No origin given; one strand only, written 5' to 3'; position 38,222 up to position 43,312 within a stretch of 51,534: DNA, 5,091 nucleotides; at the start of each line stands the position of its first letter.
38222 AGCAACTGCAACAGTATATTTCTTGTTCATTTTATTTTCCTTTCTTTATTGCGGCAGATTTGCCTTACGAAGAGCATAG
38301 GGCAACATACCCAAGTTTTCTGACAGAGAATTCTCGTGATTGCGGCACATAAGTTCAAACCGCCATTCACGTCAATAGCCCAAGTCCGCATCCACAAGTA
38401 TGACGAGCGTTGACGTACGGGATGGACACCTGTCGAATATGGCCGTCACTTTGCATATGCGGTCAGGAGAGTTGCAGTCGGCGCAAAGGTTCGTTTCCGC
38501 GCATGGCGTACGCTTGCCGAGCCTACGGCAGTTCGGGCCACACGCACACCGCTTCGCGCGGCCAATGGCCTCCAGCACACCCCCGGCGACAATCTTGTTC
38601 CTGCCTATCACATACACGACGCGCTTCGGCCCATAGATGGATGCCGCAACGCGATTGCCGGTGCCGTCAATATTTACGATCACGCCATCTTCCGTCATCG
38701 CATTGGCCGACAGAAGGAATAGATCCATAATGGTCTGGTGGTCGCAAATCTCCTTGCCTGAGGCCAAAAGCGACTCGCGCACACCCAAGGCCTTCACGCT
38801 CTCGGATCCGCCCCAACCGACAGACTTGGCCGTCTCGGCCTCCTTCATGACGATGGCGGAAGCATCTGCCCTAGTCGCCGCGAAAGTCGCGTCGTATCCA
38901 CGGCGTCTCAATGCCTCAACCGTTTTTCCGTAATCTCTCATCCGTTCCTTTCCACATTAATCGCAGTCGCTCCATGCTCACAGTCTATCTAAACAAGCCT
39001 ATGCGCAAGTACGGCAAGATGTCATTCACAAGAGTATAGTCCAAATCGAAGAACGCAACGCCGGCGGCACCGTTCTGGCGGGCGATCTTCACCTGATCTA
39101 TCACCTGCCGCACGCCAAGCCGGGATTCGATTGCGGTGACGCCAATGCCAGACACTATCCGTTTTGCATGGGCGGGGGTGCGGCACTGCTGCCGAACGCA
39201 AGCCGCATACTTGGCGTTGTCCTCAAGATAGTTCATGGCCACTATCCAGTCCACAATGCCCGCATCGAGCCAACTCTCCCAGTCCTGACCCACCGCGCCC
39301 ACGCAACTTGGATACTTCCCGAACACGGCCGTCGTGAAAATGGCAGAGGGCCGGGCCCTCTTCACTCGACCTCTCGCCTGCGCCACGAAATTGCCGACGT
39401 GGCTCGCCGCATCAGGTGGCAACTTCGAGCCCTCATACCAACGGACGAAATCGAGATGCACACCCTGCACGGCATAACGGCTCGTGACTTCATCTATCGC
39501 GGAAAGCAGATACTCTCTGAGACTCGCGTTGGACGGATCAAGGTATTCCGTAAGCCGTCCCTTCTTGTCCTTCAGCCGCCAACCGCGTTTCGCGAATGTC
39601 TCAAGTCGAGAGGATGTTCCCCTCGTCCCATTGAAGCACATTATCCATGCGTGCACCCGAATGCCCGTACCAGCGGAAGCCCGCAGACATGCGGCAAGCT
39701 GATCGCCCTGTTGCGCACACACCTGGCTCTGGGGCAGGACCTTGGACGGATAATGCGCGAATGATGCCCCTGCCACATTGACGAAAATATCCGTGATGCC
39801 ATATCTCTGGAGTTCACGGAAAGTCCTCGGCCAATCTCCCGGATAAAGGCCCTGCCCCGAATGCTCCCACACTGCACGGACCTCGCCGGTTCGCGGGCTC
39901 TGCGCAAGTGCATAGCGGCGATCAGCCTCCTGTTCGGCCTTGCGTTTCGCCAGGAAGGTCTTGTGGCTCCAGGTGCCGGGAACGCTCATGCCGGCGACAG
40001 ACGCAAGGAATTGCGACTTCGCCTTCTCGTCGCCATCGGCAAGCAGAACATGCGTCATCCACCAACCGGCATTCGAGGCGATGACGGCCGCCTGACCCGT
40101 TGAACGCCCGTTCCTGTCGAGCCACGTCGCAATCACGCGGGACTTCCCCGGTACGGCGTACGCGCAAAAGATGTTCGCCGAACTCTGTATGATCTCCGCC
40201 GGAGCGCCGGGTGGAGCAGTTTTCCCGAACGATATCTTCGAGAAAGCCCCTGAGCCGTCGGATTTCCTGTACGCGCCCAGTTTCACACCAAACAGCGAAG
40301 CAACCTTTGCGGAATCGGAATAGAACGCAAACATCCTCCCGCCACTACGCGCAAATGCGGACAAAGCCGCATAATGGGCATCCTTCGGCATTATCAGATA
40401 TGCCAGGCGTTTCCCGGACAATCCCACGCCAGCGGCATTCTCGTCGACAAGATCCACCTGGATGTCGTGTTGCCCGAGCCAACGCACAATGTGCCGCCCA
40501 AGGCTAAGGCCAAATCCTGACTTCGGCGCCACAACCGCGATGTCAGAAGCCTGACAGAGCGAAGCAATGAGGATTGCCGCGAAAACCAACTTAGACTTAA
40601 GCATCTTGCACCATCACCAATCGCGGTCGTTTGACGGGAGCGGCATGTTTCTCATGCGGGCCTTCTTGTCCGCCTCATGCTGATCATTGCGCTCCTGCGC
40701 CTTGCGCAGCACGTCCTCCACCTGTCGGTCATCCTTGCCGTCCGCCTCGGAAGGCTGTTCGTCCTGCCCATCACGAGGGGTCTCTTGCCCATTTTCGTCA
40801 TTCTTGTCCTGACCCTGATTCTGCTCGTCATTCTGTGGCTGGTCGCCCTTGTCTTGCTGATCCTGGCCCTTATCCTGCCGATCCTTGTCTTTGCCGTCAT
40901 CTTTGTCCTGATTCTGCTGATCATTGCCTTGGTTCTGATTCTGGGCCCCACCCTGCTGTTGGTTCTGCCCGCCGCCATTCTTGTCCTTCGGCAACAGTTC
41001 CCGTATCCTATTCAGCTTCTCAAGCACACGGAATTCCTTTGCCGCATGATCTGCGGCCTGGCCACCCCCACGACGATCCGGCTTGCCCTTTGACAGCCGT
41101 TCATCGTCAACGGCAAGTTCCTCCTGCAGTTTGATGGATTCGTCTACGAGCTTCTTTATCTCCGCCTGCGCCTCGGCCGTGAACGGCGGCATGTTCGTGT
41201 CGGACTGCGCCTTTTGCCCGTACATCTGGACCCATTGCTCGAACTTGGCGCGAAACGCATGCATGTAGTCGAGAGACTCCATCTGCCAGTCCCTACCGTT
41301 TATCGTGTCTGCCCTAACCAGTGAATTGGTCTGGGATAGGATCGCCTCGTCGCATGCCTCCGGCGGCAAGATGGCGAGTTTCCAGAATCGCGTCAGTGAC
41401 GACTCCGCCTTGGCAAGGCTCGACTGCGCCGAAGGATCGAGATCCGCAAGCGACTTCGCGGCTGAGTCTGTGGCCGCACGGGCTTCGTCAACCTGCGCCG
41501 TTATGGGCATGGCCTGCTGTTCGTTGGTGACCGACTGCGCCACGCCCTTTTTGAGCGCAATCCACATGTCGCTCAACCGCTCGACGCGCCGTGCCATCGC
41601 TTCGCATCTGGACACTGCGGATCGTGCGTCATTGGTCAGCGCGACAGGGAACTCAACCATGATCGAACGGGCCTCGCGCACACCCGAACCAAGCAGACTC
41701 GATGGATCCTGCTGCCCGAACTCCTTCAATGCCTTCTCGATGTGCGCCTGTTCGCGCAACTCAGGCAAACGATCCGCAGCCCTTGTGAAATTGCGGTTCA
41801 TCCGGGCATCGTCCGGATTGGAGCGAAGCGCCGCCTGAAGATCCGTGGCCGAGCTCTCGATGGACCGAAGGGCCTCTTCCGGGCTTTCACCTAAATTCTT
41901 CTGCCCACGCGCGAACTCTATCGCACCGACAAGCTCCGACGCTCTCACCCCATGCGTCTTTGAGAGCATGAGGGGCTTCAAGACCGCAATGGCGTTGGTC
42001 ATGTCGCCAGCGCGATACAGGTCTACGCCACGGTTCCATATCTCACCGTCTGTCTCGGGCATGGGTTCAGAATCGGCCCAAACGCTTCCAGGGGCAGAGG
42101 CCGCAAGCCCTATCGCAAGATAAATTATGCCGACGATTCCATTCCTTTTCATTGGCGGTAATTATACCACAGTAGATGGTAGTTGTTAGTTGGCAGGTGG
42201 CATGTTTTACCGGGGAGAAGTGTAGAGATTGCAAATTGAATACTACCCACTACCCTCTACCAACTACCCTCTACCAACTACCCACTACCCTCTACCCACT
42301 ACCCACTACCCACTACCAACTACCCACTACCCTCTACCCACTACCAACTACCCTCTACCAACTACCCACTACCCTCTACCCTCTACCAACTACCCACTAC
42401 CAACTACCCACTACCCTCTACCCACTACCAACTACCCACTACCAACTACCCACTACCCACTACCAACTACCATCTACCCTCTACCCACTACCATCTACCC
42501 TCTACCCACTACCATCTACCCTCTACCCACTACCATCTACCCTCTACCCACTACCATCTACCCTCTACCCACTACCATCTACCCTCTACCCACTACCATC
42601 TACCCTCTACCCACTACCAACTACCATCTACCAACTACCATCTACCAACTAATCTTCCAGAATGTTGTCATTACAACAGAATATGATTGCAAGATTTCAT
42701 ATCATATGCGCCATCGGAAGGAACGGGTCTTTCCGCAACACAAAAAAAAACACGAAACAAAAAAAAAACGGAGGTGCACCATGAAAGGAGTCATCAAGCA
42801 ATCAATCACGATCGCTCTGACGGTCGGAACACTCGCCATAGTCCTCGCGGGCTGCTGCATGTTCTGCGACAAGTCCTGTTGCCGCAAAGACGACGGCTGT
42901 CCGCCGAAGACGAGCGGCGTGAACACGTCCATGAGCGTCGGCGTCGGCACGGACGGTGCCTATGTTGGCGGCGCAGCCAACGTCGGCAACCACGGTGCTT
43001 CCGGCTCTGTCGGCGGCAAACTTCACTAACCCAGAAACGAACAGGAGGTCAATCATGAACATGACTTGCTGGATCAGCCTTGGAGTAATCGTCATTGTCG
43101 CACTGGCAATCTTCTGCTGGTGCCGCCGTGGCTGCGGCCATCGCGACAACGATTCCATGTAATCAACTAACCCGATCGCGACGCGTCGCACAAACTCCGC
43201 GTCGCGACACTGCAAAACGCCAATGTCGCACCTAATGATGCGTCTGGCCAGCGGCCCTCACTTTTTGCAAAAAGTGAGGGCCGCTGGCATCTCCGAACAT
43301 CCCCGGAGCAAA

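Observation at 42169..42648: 58-unit, perfectly phased heptanucleotide array (CTACC-NN) with a two-position variable code in a divergent promoter region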

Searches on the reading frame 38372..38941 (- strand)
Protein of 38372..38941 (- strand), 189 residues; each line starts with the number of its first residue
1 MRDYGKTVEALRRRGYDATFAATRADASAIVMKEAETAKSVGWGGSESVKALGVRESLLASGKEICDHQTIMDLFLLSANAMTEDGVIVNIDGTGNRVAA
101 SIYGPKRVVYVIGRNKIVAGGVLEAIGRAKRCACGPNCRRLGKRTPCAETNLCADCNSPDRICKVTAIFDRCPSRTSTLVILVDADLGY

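Call 12: search_protein_families(library=pfam, proteins=[window:38372-38941:-], max_evalue=0.01)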
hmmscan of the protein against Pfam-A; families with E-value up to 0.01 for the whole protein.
window:38372-38941:- (189 aa): 1 family
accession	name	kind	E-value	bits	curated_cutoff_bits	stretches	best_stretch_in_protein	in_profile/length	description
PF02589.21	LUD_dom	-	4e-28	98.9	22.6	1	6-182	3-188/189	LUD domain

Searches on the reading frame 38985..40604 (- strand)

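Call 12: search_protein_families(library=pfam, proteins=[window:38985-40604:-], max_evalue=0.01)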
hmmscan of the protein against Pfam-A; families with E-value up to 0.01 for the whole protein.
window:38985-40604:- (539 aa): 2 families
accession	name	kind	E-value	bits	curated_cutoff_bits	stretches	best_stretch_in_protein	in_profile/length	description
PF02638.21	GHL10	-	6.1e-12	45.7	27.9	2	264-385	27-161/311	Glycosyl hydrolase-like 10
PF14488.12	DUF4434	-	0.005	16.8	30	1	249-318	12-80/283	Domain of unknown function (DUF4434)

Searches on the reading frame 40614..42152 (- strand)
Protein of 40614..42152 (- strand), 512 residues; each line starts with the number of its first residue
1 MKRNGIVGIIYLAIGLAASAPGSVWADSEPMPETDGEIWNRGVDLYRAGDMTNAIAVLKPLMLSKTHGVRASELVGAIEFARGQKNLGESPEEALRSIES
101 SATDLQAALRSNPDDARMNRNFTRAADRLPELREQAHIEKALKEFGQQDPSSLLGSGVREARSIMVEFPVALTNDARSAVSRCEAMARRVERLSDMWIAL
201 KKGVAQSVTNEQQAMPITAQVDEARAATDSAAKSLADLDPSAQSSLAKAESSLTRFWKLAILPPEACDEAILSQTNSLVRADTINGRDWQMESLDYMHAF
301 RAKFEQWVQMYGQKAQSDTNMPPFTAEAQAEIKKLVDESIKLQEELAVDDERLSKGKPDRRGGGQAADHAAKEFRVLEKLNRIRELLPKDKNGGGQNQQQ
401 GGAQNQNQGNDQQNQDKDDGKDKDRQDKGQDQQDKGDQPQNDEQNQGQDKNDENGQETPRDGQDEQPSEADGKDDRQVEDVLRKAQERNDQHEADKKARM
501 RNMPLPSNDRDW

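Call 10: find_related_loci(query=window:40614-42152:-, collection=genome_contigs, flank=4000)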
Query window:40614-42152:- (512 aa) in genome_contigs; peptide patterns used: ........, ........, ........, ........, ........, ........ (x = any residue, [..] = any of these).
75 stretches matched a pattern; 8 encode a relative of the query (tblastn E <= 1e-3); 7 distinct loci.
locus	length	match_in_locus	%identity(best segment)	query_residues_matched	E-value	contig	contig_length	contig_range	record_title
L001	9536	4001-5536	92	1-512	0e+0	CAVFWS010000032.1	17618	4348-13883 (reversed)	Clostridium sp. CAG:138 isolate H07615-L1_cleanbin_000049 genome assembly, contig: Spades_H07615-L1_contig_2465, whole g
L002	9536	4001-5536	92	1-512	0e+0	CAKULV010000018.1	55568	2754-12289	MAG: uncultured Kiritimatiellaeota bacterium isolate REFINED_METABAT215_TOP10_CONTIGS_1500_ASSEMBLY_K77_MERGED__Hadza_Mo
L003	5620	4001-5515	66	1-512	0e+0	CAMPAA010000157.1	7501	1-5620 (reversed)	MAG: uncultured Verrucomicrobia bacterium isolate SRR873601_bin.122_metaWRAP_v1.3_MAG genome assembly, contig: NODE_3244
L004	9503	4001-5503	63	6-512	0e+0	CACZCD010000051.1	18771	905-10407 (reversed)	uncultured bacterium isolate RUG12478 genome assembly, contig: RUG12478_asm_51, whole genome shotgun sequence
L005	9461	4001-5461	60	10-512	0e+0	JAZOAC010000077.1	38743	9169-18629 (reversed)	MAG: Kiritimatiellia bacterium isolate T1900044764_TS20190230.MAGScoT_cleanbin_000043 SGB_2394_k141_1815255, whole genom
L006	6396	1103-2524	58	22-512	2e-164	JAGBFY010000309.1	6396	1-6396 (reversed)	MAG: Kiritimatiellae bacterium isolate RGIG9083 Water_deer_Rectum.Co__c774001, whole genome shotgun sequence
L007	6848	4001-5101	64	22-390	2e-146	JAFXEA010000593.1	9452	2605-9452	MAG: Kiritimatiellae bacterium isolate RGIG6330 Sheep_Rectum-3__c1218123, whole genome shotgun sequence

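Call 12: search_protein_families(library=pfam, proteins=[window:40614-42152:-], max_evalue=0.01)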
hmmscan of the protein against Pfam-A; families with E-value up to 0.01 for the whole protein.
window:40614-42152:- (512 aa): 0 families

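Call 16: find_encoding_contigs(protein=window:40614-42152:-, flank=4000, max_places=10)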
Protein window:40614-42152:- (512 aa): 1 contig read that carries it; 1 place shown.
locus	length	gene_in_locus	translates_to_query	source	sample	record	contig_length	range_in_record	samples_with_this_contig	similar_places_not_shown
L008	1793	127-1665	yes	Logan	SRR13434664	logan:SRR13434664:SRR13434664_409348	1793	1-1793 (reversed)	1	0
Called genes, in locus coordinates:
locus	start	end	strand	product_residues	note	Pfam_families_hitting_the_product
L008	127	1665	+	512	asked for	-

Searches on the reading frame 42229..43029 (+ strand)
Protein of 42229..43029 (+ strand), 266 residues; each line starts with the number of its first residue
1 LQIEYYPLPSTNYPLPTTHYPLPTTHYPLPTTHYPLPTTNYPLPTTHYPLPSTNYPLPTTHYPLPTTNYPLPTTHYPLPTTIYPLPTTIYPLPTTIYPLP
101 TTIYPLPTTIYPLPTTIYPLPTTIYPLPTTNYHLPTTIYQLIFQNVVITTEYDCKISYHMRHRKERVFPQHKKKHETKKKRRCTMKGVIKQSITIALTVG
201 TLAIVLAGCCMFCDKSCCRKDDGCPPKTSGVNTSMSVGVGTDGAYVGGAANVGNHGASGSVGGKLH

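Call 24: find_homologous_proteins(query=window:42229-43029:+, max_evalue=0.001)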
Query window:42229-43029:+ (266 aa): 131 proteins with E <= 0.001 among 8000 candidates; the best 120 are listed.
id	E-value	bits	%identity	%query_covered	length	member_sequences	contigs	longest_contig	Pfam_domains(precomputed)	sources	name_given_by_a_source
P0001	3.6e-31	126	58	40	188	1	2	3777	PF00069.32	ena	-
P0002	7.4e-23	99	74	33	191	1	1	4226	-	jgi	-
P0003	1.6e-21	95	36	97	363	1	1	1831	-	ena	-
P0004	6.3e-21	93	71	29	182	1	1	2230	-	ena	-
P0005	7.6e-21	92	75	38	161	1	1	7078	-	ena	-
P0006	1.7e-20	91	61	47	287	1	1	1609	-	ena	-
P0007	3.4e-20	90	63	36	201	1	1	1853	-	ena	-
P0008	8.3e-20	89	68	29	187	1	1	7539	-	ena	-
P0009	7.0e-17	79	55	48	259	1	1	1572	-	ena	-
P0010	1.2e-16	79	62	33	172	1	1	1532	-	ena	-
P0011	5.7e-16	76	63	29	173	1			-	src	-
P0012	2.0e-15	75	64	34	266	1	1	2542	-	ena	-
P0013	5.0e-15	73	62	29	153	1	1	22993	-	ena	-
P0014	8.4e-15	72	93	17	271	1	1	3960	PF00856.34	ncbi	-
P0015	2.3e-14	71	67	31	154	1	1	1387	-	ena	-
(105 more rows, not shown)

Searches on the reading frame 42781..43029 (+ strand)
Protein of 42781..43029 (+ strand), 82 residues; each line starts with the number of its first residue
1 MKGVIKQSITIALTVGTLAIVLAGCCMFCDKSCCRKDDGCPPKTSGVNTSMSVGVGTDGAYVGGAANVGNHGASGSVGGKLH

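Call 12: search_protein_families(library=pfam, proteins=[window:42781-43029:+], max_evalue=0.01)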
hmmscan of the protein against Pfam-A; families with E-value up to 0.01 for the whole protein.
window:42781-43029:+ (82 aa): 0 families

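Call 17: find_encoding_contigs(protein=window:42781-43029:+, flank=4000, max_places=10)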
Protein window:42781-43029:+ (82 aa): no gene with exactly this product is on record in the collection.

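Call 57: find_homologous_proteins(query=window:42781-43029:+, max_evalue=0.001)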
Query window:42781-43029:+ (82 aa): 1 proteins with E <= 0.001 among 1 candidates.
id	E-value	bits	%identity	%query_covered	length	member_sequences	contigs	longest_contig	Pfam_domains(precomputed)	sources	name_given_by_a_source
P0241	1.3e-45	171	98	100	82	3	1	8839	-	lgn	-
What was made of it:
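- Tried and rejected: It missed the lipoprotein homologue, which a separate search found (call 57).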

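Call 58: find_encoding_contigs(protein=P0241, flank=9000, max_places=10)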
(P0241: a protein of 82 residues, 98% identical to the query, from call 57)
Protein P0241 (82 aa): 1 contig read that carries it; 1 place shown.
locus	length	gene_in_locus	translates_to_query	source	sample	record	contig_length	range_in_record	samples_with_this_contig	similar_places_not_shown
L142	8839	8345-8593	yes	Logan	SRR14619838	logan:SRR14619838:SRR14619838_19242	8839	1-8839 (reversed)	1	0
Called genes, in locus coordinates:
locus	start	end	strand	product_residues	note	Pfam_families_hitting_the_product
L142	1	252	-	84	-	?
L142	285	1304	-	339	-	PF00294:PfkB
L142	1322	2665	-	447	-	PF01408:GFO_IDH_MocA, PF22725:GFO_IDH_MocA_C3 (faint)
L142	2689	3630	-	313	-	PF01261:AP_endonuc_2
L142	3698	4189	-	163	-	-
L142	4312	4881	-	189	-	PF02589:LUD_dom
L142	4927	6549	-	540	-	PF02638:GHL10 (weak)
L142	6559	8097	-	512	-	-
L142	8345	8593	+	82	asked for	-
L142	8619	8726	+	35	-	-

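Call 59: list_cluster_members(proteins=[P0241, P0121])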
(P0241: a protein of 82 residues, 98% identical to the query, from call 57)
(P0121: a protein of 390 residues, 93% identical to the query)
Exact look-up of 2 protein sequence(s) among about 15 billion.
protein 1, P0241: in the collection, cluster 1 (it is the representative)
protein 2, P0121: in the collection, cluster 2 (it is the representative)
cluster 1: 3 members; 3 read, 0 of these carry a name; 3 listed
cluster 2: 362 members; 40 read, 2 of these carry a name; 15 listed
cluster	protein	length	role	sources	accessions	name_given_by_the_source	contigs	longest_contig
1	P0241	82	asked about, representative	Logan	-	-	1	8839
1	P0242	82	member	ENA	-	-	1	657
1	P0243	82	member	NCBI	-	-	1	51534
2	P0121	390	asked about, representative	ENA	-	-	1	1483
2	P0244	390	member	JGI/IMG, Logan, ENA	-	Xaa-Pro aminopeptidase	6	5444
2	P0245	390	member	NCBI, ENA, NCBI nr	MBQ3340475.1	MAG: aminopeptidase P family protein [Kiritimatiellae bacterium] | aminopeptidase P family protein [Kiritimatiellia bacterium]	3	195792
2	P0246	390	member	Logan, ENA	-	-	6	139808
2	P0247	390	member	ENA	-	-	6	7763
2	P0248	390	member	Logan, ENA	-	-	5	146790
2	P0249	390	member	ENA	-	-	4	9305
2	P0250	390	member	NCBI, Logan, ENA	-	-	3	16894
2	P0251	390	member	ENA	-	-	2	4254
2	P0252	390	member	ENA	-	-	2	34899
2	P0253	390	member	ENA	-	-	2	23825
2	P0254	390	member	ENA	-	-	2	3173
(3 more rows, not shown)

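Call 62: find_encoding_contigs(protein=P0242, flank=3000, max_places=10)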
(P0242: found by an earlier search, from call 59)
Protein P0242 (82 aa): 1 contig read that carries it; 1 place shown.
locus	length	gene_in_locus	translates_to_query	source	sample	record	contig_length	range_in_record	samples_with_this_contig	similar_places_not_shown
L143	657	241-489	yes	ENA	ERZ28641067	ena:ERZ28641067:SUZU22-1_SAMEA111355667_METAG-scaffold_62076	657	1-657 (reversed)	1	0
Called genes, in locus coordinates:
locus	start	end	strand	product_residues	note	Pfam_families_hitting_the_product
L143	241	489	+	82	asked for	-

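Call 71: find_encoding_contigs(protein=P0246, flank=10000, max_places=10)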
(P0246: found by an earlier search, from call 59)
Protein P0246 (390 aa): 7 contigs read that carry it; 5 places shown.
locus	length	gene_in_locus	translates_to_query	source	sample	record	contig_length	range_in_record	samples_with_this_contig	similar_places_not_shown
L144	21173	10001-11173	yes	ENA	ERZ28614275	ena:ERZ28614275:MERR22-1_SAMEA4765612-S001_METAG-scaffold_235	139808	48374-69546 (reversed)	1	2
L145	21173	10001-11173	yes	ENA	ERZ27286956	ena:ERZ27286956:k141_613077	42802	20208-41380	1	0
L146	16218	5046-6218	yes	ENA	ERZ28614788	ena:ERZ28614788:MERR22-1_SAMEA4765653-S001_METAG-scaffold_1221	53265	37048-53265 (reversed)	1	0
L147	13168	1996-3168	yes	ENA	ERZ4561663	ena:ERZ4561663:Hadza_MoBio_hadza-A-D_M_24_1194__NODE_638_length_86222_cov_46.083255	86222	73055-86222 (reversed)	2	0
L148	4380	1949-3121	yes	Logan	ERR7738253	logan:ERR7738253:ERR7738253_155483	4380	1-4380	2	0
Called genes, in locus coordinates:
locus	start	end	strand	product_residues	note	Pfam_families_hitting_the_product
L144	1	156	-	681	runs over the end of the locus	PF01225:Mur_ligase (weak), PF08245:Mur_ligase_M (faint), PF02875:Mur_ligase_C, PF02873:MurB_C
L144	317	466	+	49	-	-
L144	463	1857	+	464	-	PF01408:GFO_IDH_MocA, PF19051:GFO_IDH_MocA_C2 (faint), PF22725:GFO_IDH_MocA_C3 (weak)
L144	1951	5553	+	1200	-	PF12951:PATR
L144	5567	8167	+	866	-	PF02838:Glyco_hydro_20b (weak)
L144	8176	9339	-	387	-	PF13377:Peripla_BP_3, PF12833:HTH_18, PF00165:HTH_AraC (weak)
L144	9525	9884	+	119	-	PF07100:ASRT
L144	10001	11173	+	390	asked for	PF01321:Creatinase_N, PF00557:Peptidase_M24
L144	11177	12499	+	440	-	PF07364:DUF1485, PF07171:MlrC_C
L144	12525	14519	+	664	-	-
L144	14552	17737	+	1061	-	-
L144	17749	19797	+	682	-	PF19773:DUF6259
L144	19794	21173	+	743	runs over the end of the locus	-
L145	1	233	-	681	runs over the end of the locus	PF01225:Mur_ligase (weak), PF08245:Mur_ligase_M (faint), PF02875:Mur_ligase_C, PF02873:MurB_C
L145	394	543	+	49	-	-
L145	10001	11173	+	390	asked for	PF01321:Creatinase_N, PF00557:Peptidase_M24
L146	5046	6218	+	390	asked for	PF01321:Creatinase_N, PF00557:Peptidase_M24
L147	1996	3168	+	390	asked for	PF01321:Creatinase_N, PF00557:Peptidase_M24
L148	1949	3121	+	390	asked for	PF01321:Creatinase_N, PF00557:Peptidase_M24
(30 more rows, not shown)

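Call 72: find_encoding_contigs(protein=P0245, flank=10000, max_places=10)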
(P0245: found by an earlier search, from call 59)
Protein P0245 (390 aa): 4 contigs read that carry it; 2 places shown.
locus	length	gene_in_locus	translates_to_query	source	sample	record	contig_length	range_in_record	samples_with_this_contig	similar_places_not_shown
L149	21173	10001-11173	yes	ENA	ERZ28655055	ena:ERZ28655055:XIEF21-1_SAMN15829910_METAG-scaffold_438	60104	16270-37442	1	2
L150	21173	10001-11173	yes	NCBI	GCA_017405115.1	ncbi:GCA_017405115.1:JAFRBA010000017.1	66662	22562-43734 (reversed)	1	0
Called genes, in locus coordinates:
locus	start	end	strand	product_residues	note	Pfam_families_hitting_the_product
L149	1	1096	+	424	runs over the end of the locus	PF09861:Lar_N, PF21113:LarA_C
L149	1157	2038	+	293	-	PF00702:Hydrolase, PF08282:Hydrolase_3, PF05116:S6PP (weak)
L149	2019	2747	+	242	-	PF04452:Methyltrans_RNA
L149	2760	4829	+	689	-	PF12437:GSIII_N, PF00120:Gln-synt_C, PF18318:Gln-synt_C-ter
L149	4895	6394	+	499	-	PF03951:Gln-synt_N, PF00120:Gln-synt_C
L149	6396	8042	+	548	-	PF02776:TPP_enzyme_N, PF01855:POR_N (faint), PF00205:TPP_enzyme_M, PF02775:TPP_enzyme_C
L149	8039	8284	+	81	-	PF13291:ACT_4 (weak), PF01842:ACT, PF22629:ACT_AHAS_ss, PF13710:ACT_5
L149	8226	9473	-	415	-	PF13377:Peripla_BP_3, PF12833:HTH_18, PF00165:HTH_AraC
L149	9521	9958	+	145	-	PF07100:ASRT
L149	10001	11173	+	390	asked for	PF01321:Creatinase_N, PF00557:Peptidase_M24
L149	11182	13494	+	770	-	-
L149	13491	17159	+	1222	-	-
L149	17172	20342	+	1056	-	-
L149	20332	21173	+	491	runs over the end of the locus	PF01408:GFO_IDH_MocA, PF21252:Glyco_hydro_109_C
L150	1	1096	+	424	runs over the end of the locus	PF09861:Lar_N, PF21113:LarA_C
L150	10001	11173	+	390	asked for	PF01321:Creatinase_N, PF00557:Peptidase_M24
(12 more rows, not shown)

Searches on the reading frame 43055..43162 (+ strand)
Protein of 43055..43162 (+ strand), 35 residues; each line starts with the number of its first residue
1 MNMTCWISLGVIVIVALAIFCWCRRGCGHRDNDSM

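Call 70: find_encoding_contigs(protein=window:43055-43162:+, flank=3000, max_places=10)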
Protein window:43055-43162:+ (35 aa): no gene with exactly this product is on record in the collection.
